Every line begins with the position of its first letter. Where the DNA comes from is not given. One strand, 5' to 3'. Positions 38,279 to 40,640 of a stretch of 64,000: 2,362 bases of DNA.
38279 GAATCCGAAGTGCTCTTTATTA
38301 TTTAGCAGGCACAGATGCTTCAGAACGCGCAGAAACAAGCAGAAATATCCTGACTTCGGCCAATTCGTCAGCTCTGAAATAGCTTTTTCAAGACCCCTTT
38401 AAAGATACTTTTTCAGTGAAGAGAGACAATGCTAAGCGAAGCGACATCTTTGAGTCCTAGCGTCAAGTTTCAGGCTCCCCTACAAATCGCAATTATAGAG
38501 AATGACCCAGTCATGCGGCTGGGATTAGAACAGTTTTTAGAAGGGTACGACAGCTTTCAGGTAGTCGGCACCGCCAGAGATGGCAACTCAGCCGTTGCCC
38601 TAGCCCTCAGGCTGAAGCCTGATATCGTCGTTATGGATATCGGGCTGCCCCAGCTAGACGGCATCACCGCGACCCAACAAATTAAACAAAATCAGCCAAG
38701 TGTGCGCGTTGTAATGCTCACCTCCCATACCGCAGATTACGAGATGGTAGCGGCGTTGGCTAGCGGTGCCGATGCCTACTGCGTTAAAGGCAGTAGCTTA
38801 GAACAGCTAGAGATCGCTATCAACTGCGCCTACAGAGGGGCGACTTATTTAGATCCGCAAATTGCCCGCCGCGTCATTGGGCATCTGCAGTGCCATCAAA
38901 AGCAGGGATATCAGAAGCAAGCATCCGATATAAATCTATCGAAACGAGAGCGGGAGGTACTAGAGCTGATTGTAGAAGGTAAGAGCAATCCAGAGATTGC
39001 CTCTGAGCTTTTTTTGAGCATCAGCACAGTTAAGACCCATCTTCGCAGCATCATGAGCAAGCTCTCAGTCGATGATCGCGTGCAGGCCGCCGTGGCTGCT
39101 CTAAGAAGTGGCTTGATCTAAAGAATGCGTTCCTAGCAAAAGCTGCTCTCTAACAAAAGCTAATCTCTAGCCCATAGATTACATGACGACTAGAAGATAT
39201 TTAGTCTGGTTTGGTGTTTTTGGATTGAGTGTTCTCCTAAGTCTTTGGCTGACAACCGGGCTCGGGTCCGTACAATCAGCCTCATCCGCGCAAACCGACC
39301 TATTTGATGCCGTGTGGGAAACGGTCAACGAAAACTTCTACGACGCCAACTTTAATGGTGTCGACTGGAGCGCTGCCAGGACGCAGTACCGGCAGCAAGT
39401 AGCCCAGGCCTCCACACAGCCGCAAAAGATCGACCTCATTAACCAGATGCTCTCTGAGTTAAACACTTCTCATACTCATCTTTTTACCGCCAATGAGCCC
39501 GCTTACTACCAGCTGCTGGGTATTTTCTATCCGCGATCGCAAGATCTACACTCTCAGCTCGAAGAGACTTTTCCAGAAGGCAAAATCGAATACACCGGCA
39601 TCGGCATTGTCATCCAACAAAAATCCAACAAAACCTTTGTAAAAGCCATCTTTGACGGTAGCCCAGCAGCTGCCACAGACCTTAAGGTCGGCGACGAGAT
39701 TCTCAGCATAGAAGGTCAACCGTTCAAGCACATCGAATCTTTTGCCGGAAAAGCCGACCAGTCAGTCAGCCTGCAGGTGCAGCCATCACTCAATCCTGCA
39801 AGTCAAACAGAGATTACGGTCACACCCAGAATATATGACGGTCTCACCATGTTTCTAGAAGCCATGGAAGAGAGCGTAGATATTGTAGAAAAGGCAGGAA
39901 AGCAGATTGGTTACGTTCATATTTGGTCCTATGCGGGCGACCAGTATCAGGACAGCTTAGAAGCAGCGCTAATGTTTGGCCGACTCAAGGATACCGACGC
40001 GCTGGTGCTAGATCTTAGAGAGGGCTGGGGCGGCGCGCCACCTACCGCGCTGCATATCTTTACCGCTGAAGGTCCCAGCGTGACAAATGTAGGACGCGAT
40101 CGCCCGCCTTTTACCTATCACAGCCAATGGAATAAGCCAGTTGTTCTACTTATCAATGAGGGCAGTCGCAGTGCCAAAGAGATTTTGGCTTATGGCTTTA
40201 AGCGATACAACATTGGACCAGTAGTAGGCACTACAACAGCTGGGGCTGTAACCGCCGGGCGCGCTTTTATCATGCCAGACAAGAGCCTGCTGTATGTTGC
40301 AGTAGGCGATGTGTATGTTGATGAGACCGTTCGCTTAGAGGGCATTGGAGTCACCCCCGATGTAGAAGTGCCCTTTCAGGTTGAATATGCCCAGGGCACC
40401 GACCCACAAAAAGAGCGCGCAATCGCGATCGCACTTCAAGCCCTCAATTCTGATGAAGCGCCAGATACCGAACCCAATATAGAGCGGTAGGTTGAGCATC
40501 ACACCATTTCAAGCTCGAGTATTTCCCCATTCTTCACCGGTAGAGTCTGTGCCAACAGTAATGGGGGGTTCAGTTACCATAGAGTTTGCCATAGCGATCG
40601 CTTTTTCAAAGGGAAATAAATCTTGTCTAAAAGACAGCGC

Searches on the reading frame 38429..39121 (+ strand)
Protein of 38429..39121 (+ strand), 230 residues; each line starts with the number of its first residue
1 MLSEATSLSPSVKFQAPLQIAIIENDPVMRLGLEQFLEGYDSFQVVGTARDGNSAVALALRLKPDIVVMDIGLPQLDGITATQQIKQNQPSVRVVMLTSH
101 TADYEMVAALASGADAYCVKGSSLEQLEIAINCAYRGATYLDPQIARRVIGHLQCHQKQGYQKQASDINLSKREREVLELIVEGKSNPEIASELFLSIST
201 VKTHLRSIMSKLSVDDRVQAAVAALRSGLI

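Call 8: search_protein_families(library=pfam, proteins=[window:38429-39121:+], max_evalue=0.01)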
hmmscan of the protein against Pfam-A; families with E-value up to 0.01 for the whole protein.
window:38429-39121:+ (230 aa): 7 families
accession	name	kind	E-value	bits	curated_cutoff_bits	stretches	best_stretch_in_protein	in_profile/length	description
PF00072.30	Response_reg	-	4.6e-25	88.4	30.2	1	20-131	1-110/111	Response regulator receiver domain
PF00196.25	GerE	-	3.1e-21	75.2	23.5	1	169-224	2-57/57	Bacterial regulatory proteins, luxR family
PF08281.18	Sigma70_r4_2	-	1.6e-08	34.5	25.7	1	170-211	11-53/54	Sigma-70, region 4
PF13936.12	HTH_38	-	0.00038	20.6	27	0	170-206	5-42/44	Helix-turn-helix domain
PF04545.22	Sigma70_r4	-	0.00061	19.7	24.1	1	170-212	5-48/50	Sigma-70, region 4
PF13412.12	HTH_24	-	0.0024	17.8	21.9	1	171-206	2-39/48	Winged helix-turn-helix DNA-binding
PF14493.12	HTH_40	-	0.0039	17.9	27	1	175-211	3-39/89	Helix-turn-helix domain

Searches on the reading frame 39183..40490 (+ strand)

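Call 8: search_protein_families(library=pfam, proteins=[window:39183-40490:+], max_evalue=0.01)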
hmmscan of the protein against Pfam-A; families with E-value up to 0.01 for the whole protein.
window:39183-40490:+ (435 aa): 5 families
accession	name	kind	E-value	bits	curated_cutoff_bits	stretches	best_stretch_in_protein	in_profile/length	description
PF03572.23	Peptidase_S41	-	3.9e-28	98.5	24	1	242-396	2-165/165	Peptidase family S41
PF14684.11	Tricorn_C1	-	2.4e-13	50.2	24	1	40-90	8-58/59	Tricorn protease C1 domain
PF00595.29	PDZ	-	2.1e-07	31.7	23.2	1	137-184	11-60/81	PDZ domain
PF13180.12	PDZ_2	-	3.3e-06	27.7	27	1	139-188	2-51/80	PDZ domain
PF17820.7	PDZ_6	-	2.1e-05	24.6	27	1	153-199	2-52/54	PDZ domain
